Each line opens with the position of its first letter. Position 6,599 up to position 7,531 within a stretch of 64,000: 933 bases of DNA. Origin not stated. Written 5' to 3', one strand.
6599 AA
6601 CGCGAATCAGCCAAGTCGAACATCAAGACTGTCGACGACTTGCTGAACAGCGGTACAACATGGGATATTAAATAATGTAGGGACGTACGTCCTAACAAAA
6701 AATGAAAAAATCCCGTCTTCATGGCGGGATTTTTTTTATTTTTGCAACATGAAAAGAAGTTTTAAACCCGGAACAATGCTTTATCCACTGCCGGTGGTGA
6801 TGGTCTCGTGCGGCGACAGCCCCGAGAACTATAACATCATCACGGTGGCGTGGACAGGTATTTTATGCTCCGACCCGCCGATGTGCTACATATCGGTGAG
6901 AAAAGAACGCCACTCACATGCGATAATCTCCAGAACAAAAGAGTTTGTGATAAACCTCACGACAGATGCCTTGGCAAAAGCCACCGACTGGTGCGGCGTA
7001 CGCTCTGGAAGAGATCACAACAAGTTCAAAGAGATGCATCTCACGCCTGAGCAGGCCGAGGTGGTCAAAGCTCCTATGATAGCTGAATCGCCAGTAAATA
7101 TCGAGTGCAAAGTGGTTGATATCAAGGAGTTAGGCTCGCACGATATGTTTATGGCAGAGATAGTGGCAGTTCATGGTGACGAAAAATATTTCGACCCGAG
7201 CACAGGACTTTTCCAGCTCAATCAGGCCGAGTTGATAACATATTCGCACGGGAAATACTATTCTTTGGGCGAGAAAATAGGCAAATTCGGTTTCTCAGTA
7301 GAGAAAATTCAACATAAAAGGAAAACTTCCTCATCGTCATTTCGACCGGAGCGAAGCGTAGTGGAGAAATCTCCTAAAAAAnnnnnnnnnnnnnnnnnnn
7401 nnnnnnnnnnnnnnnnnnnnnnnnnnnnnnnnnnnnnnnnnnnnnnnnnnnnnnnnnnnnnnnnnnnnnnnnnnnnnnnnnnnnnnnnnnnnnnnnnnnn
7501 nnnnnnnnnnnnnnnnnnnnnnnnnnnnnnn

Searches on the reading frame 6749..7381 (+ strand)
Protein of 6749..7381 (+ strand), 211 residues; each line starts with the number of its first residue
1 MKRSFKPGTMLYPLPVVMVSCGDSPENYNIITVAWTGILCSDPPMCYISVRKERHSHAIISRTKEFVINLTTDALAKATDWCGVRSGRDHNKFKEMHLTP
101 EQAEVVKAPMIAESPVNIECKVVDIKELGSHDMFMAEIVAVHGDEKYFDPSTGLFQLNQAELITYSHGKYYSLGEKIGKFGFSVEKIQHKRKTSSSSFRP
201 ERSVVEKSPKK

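Call 60: search_protein_families(library=pfam, proteins=[window:6749-7381:+], max_evalue=0.001)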
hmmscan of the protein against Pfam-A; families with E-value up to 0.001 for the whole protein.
window:6749-7381:+ (211 aa): 1 family
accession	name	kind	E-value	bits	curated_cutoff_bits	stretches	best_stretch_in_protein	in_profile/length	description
PF01613.24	Flavin_Reduct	-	1.4e-33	116.6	27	1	12-172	4-151/153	Flavin reductase like domain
